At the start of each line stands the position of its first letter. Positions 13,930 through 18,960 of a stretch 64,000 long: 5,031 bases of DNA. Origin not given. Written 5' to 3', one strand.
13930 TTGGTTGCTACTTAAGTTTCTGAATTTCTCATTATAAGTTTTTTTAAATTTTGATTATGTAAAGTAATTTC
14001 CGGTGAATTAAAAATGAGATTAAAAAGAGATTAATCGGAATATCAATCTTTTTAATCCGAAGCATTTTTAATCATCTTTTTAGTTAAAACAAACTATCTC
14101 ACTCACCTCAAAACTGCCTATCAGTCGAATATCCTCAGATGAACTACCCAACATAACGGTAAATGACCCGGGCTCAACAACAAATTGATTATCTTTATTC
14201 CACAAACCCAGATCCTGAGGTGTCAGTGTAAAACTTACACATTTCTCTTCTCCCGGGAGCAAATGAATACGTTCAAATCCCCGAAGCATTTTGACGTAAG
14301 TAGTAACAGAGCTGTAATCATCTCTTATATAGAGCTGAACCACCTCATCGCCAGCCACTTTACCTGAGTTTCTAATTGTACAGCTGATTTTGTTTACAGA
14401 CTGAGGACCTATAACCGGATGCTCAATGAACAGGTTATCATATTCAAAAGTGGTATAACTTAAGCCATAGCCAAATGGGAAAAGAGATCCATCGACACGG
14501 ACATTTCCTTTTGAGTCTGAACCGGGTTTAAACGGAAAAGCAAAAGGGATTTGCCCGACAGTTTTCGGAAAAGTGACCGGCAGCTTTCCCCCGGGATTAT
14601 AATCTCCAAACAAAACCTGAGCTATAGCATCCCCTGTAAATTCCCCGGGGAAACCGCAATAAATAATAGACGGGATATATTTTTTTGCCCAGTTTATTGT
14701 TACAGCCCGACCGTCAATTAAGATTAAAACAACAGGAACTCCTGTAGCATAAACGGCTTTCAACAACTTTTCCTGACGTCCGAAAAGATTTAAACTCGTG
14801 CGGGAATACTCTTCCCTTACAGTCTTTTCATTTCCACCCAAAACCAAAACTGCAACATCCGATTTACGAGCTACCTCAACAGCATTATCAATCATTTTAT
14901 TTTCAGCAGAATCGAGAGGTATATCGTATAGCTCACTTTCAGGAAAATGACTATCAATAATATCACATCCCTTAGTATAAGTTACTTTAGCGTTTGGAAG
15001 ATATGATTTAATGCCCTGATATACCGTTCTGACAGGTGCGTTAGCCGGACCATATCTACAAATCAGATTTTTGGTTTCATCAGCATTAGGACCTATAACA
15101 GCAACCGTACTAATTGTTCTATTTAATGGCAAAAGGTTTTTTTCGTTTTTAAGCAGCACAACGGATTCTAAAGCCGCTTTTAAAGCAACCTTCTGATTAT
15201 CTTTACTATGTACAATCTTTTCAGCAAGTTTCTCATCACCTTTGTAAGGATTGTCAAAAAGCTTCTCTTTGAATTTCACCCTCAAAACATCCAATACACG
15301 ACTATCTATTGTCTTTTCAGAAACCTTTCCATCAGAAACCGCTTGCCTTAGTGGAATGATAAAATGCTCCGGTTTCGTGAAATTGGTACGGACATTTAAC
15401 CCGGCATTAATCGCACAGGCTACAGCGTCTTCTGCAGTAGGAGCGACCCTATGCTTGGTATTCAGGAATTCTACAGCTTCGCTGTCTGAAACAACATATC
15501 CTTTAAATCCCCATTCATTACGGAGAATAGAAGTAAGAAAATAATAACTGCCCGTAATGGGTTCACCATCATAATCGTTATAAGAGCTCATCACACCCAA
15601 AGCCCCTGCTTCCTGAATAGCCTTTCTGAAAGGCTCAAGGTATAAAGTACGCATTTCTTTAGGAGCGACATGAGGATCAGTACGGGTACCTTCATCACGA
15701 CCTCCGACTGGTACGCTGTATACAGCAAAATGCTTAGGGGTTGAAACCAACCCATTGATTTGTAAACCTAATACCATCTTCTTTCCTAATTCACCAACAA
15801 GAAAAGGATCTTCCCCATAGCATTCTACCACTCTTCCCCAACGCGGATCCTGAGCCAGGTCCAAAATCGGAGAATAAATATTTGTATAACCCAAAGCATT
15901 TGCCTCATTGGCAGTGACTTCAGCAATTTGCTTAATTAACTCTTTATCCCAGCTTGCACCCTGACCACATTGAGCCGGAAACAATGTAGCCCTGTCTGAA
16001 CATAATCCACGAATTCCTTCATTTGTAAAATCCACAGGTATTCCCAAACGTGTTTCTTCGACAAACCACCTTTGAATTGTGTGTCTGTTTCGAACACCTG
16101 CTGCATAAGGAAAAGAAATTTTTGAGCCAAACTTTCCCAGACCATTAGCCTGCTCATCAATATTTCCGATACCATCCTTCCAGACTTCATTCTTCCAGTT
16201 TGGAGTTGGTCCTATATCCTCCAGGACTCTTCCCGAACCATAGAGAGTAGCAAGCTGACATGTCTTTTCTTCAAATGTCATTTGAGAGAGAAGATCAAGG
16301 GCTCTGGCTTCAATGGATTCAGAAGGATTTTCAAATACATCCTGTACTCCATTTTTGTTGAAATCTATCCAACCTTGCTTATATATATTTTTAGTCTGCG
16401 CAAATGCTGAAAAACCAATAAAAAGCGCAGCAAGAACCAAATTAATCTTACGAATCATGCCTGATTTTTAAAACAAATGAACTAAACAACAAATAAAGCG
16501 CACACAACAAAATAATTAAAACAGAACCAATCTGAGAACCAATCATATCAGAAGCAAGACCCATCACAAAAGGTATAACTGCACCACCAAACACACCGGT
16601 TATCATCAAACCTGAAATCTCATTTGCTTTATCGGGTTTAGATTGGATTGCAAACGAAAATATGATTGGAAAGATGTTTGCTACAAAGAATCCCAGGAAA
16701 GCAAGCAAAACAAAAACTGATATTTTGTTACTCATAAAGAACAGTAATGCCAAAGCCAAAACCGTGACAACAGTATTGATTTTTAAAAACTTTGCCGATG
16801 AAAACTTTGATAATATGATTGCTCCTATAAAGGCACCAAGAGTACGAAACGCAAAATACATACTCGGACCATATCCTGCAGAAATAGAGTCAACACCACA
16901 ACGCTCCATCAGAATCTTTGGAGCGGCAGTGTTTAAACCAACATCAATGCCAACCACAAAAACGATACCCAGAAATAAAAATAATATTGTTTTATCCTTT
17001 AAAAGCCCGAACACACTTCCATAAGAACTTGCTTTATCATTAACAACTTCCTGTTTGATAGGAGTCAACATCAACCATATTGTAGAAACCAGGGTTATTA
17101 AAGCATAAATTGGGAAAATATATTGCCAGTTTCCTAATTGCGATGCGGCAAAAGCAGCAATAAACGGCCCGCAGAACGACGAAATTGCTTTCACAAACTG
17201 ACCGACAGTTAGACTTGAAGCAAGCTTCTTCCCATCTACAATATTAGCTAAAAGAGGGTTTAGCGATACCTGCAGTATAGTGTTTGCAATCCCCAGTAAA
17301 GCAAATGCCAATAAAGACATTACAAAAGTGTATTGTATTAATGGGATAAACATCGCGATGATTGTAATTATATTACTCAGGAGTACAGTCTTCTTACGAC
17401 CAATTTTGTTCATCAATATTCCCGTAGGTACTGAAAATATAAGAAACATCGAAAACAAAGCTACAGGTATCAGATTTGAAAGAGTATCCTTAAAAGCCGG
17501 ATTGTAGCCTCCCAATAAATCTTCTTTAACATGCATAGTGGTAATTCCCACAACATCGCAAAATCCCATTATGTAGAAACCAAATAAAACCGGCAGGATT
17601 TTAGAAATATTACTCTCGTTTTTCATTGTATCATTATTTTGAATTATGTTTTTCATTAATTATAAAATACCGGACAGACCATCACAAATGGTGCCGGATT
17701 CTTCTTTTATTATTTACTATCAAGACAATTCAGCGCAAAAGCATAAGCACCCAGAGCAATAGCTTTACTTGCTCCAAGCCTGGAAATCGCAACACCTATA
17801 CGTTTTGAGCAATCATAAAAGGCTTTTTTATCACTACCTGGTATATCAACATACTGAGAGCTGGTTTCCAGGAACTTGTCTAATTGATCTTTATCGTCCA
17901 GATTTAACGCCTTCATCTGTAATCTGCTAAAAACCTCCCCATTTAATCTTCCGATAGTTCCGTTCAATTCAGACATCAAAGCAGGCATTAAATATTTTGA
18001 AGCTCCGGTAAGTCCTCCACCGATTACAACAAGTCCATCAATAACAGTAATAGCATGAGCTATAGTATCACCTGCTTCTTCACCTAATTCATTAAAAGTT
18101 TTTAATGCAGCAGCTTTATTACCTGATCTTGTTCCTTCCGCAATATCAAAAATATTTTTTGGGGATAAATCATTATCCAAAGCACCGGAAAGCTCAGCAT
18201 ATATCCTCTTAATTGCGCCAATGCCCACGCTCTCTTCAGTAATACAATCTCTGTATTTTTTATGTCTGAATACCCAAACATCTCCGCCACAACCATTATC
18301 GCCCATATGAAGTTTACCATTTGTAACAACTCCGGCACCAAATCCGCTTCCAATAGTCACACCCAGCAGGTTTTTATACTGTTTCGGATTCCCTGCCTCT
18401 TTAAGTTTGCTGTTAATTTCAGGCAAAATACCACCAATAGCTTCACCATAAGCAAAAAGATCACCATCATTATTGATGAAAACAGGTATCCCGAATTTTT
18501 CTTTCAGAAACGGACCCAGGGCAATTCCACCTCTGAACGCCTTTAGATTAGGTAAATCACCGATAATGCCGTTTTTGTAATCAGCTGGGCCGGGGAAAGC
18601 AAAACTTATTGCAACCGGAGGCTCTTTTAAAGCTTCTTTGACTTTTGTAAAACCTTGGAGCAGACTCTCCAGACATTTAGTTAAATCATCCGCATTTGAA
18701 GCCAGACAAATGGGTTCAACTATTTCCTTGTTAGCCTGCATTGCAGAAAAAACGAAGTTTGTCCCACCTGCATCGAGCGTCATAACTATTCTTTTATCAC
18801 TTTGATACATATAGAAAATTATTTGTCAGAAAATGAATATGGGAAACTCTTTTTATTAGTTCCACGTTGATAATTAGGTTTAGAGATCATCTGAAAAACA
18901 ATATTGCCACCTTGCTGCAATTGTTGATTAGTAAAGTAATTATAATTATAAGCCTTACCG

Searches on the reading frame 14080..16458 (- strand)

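Call 24: search_protein_families(library=pfam, proteins=[window:14080-16458:-], max_evalue=0.001)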
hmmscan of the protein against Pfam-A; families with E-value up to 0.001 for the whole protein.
window:14080-16458:- (792 aa): 3 families
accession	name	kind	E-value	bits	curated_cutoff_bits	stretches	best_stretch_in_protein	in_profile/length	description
PF00933.27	Glyco_hydro_3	-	4e-58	197.8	27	1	115-394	38-316/316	Glycosyl hydrolase family 3 N terminal domain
PF01915.27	Glyco_hydro_3_C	-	4.1e-54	184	31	1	433-668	1-200/200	Glycosyl hydrolase family 3 C-terminal domain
PF14310.12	Fn3-like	-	3e-25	88.6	25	1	705-774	1-71/71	Fibronectin type III-like domain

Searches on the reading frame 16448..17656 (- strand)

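Call 24: search_protein_families(library=pfam, proteins=[window:16448-17656:-], max_evalue=0.001)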
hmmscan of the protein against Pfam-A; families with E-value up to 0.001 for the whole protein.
window:16448-17656:- (402 aa): 1 family
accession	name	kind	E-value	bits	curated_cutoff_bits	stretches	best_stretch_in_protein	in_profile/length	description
PF07690.21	MFS_1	-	1.5e-26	93.6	33.4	1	61-361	35-345/347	Major Facilitator Superfamily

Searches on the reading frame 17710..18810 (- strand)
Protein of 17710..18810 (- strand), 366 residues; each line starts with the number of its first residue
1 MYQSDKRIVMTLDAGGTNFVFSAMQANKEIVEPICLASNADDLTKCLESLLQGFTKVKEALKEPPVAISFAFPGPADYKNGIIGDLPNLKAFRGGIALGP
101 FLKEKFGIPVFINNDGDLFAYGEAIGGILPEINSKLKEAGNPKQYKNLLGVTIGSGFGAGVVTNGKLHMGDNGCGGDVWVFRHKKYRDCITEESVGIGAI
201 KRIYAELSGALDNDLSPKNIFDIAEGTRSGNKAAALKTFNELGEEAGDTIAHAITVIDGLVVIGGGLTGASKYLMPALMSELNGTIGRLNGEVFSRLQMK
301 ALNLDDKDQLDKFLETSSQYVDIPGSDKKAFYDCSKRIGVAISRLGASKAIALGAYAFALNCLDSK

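Call 24: search_protein_families(library=pfam, proteins=[window:17710-18810:-], max_evalue=0.001)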
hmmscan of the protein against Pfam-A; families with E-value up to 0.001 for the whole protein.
window:17710-18810:- (366 aa): 1 family
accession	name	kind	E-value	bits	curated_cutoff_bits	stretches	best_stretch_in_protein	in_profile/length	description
PF00480.26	ROK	-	3e-25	89.8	22.9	1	10-284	2-260/294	ROK family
